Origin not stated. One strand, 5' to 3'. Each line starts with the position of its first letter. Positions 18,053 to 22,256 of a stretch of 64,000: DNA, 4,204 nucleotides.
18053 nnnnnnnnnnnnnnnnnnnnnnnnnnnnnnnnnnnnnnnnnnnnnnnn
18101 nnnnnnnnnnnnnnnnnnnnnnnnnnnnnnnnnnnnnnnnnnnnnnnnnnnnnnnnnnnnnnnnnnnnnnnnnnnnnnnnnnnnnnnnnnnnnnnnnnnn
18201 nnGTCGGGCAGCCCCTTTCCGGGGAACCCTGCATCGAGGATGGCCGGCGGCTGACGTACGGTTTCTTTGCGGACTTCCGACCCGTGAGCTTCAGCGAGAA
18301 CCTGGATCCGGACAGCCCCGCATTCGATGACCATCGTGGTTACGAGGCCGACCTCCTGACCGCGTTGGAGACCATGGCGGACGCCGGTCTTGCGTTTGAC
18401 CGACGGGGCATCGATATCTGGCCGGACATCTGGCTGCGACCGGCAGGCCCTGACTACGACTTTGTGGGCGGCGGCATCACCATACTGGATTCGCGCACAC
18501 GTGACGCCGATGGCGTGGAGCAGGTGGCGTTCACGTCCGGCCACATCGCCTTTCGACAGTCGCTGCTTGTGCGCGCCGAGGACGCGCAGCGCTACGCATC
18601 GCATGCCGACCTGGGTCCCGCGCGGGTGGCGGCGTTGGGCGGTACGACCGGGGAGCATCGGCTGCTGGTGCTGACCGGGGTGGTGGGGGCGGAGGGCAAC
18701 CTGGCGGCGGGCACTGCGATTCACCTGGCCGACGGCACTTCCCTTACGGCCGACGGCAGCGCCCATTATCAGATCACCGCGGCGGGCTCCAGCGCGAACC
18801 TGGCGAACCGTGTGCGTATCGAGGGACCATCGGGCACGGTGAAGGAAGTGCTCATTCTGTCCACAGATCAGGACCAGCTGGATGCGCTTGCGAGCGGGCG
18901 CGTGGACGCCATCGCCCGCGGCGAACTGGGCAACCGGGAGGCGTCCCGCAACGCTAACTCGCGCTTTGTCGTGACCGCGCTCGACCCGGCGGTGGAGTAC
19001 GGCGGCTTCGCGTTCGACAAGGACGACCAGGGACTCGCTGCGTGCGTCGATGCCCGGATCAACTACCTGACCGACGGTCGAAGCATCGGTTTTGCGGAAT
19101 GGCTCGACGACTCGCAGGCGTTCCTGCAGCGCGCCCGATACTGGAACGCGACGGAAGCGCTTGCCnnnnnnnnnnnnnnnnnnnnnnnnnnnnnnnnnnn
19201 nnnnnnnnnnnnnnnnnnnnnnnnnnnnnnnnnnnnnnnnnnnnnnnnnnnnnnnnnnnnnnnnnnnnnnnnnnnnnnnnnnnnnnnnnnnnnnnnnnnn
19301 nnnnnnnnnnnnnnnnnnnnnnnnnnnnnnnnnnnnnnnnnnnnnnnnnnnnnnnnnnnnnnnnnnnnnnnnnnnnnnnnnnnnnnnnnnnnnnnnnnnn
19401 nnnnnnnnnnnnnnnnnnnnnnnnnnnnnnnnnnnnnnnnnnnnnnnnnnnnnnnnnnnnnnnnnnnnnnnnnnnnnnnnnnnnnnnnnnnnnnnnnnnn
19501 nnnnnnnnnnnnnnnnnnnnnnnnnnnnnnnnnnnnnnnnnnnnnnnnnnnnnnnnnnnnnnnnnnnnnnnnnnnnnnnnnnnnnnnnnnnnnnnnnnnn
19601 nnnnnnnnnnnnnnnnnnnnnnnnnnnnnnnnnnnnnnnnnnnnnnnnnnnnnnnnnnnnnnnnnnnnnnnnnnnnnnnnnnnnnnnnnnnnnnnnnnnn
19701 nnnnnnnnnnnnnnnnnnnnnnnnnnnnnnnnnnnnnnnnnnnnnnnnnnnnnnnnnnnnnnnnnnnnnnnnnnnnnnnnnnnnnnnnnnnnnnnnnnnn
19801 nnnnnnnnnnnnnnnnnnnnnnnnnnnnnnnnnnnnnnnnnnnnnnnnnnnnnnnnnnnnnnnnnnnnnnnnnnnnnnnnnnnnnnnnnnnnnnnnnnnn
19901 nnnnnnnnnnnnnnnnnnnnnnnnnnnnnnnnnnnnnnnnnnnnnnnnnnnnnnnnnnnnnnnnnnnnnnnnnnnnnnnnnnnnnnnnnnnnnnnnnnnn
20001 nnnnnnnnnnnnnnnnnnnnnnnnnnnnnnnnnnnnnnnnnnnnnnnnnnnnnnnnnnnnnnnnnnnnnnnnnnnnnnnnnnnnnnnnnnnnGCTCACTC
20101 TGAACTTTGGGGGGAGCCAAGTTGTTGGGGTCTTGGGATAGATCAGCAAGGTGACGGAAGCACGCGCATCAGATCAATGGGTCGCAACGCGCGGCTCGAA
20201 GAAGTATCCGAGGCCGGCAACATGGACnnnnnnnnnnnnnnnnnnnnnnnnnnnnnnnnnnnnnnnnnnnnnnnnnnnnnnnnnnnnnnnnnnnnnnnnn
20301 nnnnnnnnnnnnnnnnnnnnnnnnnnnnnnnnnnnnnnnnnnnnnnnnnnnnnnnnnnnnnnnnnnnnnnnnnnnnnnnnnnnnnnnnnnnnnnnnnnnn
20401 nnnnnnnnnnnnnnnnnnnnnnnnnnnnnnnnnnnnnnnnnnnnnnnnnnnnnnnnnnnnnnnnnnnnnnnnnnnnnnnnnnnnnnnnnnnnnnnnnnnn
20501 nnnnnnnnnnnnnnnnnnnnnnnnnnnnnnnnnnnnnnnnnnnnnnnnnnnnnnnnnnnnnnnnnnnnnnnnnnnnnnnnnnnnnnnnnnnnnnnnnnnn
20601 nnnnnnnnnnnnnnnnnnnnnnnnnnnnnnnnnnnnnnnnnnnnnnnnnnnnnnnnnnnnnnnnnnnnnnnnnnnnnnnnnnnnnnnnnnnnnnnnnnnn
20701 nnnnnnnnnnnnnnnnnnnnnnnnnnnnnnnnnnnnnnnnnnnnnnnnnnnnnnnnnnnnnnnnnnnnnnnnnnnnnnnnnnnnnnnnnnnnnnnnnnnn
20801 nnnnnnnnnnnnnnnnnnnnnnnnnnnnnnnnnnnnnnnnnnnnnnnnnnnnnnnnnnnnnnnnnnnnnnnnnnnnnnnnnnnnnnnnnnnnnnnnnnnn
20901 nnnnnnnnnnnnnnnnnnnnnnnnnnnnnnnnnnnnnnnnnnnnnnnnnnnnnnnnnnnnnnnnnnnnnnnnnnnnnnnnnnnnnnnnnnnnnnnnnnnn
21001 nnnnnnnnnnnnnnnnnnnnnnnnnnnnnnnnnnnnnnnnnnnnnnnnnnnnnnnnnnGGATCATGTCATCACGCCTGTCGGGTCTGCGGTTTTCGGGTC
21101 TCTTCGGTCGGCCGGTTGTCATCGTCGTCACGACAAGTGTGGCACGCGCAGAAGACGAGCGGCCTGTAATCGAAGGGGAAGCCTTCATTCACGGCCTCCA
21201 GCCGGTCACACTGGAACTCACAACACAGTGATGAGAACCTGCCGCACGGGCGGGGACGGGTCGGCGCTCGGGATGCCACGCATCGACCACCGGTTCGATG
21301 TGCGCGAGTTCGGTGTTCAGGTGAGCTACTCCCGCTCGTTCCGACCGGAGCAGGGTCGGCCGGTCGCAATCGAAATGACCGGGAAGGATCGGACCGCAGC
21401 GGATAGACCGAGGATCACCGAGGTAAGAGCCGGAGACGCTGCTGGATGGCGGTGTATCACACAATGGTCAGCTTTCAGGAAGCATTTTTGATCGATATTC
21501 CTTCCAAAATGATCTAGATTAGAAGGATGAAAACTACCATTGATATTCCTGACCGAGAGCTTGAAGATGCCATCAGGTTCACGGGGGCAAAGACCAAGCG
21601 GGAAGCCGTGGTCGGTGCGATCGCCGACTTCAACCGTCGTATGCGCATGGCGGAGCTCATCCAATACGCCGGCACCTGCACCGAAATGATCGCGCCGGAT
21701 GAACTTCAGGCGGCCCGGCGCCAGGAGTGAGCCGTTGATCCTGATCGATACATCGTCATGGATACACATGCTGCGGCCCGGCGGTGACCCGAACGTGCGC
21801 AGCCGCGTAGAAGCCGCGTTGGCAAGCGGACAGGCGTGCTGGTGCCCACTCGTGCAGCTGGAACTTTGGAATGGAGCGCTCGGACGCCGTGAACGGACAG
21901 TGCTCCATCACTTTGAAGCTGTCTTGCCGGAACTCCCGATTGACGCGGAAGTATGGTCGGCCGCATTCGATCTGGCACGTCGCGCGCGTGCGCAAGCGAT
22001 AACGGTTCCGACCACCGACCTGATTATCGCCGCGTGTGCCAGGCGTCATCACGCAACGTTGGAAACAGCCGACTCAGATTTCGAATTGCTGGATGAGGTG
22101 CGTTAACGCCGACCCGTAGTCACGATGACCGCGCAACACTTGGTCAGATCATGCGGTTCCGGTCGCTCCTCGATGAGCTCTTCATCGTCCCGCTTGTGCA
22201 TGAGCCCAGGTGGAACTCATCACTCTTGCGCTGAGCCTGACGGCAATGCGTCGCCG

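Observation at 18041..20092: Autotransporter whose passenger is a periplasmic solute-binding-protein fold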

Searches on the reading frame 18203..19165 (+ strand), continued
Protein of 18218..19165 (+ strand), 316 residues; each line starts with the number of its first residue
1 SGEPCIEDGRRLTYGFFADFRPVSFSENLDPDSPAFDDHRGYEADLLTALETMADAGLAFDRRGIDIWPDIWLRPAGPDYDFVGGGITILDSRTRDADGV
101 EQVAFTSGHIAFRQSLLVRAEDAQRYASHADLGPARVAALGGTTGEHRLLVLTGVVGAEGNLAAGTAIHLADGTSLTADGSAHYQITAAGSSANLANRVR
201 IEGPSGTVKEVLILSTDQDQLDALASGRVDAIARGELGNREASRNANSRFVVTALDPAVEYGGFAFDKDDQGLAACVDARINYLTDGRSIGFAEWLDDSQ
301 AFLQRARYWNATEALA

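Call 75: search_protein_families(library=pfam, proteins=[L044:8674-10002:+, L038:9735-10910:+, L008:4519-5844:-, L059:8940-9929:+, L047:4206-5372:+, L039:5996-7840:+, L052:11110-12006:+, L075:8878-10050:+], max_evalue=0.001)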
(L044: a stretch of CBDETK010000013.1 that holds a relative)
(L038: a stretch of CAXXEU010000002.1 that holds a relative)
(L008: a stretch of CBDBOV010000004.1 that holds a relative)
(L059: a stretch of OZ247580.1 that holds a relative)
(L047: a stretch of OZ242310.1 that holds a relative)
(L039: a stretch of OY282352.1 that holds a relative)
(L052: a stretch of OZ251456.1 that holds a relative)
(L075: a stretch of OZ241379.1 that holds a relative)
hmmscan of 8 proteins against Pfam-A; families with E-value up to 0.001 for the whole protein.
L044:8674-10002:+ (442 aa): 3 families
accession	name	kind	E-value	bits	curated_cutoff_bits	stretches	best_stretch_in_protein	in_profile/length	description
PF01408.29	GFO_IDH_MocA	-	1.1e-19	71.7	24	1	117-238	2-120/120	Oxidoreductase family, NAD-binding Rossmann fold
PF02894.22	GFO_IDH_MocA_C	-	5.2e-07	30.1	22.9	1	275-437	42-217/218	Oxidoreductase family, C-terminal alpha/beta domain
PF22725.1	GFO_IDH_MocA_C3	-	6e-07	29.9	27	1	275-363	45-123/124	GFO/IDH/MocA C-terminal domain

L038:9735-10910:+ (391 aa): 3 families
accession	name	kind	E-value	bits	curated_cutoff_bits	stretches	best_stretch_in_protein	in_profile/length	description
PF01408.29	GFO_IDH_MocA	-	4.2e-20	73.1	24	1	5-125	2-120/120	Oxidoreductase family, NAD-binding Rossmann fold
PF02894.22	GFO_IDH_MocA_C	-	1.9e-06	28.3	22.9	1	164-346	43-218/218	Oxidoreductase family, C-terminal alpha/beta domain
PF22725.1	GFO_IDH_MocA_C3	-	1.6e-05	25.3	27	1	134-254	2-123/124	GFO/IDH/MocA C-terminal domain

L008:4519-5844:- (441 aa): 2 families
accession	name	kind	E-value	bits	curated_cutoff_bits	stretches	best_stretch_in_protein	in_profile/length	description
PF01408.29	GFO_IDH_MocA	-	5.2e-22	79.2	24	1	101-217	1-118/120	Oxidoreductase family, NAD-binding Rossmann fold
PF22725.1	GFO_IDH_MocA_C3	-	8.9e-10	39.1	27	1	228-356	2-123/124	GFO/IDH/MocA C-terminal domain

L059:8940-9929:+ (329 aa): 3 families
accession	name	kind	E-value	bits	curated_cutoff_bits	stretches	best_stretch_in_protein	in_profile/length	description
PF01408.29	GFO_IDH_MocA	-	1.8e-20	74.3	24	1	3-124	2-120/120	Oxidoreductase family, NAD-binding Rossmann fold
PF22725.1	GFO_IDH_MocA_C3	-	4.6e-07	30.3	27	1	161-249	45-123/124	GFO/IDH/MocA C-terminal domain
PF02894.22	GFO_IDH_MocA_C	-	2.9e-06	27.7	22.9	1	161-323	42-217/218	Oxidoreductase family, C-terminal alpha/beta domain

L047:4206-5372:+ (388 aa): 3 families
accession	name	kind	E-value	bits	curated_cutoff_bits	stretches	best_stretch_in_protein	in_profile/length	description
PF22725.1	GFO_IDH_MocA_C3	-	2.3e-26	92.7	27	1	141-288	1-124/124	GFO/IDH/MocA C-terminal domain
PF02894.22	GFO_IDH_MocA_C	-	2.5e-24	86.7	22.9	1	146-386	2-218/218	Oxidoreductase family, C-terminal alpha/beta domain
PF01408.29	GFO_IDH_MocA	-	9.7e-21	75.1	24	1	7-133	2-120/120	Oxidoreductase family, NAD-binding Rossmann fold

L039:5996-7840:+ (614 aa): 3 families
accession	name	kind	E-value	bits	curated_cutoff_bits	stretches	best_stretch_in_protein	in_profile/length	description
PF00884.28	Sulfatase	-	1.1e-49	169.8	25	1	169-482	1-300/301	Sulfatase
PF16347.10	SGSH_C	-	1.3e-11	45.4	29.3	1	436-581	6-150/154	N-sulphoglucosamine sulphohydrolase, C-terminal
PF01663.27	Phosphodiest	-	3.2e-11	43.9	23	1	172-239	2-66/342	Type I phosphodiesterase / nucleotide pyrophosphatase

L052:11110-12006:+ (298 aa): 3 families
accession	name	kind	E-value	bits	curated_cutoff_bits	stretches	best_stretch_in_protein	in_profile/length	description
PF13561.12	adh_short_C2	-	1.6e-57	195.2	27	1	50-280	6-234/236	Enoyl-(Acyl carrier protein) reductase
PF00106.31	adh_short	-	5.4e-45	153.7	26.6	1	41-233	1-193/195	short chain dehydrogenase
PF08659.16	KR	-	1e-09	39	22.6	1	43-191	3-151/180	KR domain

L075:8878-10050:+ (390 aa): 1 family
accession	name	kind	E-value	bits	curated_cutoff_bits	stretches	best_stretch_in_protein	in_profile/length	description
PF00497.25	SBP_bac_3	-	1.7e-06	28.2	26.4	1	85-363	1-119/132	Bacterial extracellular solute-binding proteins, family 3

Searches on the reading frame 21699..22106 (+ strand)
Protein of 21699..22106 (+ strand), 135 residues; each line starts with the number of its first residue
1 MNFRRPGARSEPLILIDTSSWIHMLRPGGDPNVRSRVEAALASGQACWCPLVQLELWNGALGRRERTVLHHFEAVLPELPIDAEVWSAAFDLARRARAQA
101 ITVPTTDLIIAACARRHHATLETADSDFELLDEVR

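Call 10: search_protein_families(library=pfam, proteins=[window:21699-22106:+], max_evalue=0.01)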
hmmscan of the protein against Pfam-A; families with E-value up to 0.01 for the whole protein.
window:21699-22106:+ (135 aa): 1 family
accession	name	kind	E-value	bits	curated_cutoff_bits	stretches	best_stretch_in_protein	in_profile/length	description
PF01850.27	PIN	-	1.2e-14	55.3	23.6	1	14-132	1-118/120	PIN domain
